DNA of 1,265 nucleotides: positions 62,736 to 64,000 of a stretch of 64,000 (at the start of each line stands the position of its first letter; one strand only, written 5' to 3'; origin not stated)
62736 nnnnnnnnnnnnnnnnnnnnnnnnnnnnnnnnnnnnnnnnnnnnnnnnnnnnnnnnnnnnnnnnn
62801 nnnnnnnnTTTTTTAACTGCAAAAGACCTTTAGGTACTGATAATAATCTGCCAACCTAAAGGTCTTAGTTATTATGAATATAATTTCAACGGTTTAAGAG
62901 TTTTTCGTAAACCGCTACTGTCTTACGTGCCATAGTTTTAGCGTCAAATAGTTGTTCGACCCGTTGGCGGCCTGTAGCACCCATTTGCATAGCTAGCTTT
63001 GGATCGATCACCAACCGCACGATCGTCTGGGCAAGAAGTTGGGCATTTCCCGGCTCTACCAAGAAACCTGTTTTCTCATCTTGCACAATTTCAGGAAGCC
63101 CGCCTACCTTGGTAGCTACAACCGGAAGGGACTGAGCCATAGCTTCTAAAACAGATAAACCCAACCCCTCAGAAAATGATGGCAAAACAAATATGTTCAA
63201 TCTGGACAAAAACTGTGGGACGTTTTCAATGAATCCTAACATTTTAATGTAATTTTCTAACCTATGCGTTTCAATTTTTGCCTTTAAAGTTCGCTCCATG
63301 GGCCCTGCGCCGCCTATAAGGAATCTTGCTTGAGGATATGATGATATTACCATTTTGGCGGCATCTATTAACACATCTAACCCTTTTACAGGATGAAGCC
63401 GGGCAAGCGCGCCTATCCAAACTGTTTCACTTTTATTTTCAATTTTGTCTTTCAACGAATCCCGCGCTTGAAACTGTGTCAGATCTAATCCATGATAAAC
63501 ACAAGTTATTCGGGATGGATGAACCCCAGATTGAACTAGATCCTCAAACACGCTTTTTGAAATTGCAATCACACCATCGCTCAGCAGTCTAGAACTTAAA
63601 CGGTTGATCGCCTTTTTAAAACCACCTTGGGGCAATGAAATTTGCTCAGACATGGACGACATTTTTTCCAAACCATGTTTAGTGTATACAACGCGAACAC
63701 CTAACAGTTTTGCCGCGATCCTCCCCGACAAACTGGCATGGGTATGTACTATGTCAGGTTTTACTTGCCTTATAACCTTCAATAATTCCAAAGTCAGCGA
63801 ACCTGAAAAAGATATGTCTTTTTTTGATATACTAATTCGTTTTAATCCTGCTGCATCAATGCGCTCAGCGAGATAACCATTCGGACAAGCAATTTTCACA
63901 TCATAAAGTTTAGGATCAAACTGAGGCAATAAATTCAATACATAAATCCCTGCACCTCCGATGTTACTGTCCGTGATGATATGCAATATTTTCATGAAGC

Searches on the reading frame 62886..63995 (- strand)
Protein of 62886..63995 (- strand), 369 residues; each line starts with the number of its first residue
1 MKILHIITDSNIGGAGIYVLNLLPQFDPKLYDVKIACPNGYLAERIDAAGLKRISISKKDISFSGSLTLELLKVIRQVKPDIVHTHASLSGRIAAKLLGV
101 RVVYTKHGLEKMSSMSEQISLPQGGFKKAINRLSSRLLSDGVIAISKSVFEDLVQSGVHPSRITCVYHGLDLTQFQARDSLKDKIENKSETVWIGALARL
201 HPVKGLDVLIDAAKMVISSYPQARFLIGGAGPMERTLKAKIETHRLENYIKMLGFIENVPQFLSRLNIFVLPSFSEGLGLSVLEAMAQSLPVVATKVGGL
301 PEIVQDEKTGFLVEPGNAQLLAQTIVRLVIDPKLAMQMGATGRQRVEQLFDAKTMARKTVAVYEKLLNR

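Call 68: search_protein_families(library=pfam, proteins=[window:62886-63995:-], max_evalue=0.00001)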
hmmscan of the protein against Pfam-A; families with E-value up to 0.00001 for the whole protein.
window:62886-63995:- (369 aa): 6 families
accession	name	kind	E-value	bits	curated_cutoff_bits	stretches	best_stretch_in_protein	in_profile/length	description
PF00534.26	Glycos_transf_1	-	7.7e-42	143.2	26.4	1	180-345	4-172/172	Glycosyl transferases group 1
PF13692.12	Glyco_trans_1_4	-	1.5e-38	132.7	27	1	194-329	4-140/142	Glycosyl transferases group 1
PF13439.12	Glyco_transf_4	-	3e-24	86.4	28.5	1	12-173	1-169/170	Glycosyltransferase Family 4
PF13579.12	Glyco_trans_4_4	-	3.2e-12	47.5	29.7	1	13-167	1-156/158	Glycosyl transferase 4-like domain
PF13477.12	Glyco_trans_4_2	-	2.3e-11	44.5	23.4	1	17-112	11-112/139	Glycosyl transferase 4-like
PF20706.3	GT4-conflict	-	9.1e-10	38.5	26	1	154-313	165-324/385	Family 4 Glycosyltransferase in conflict systems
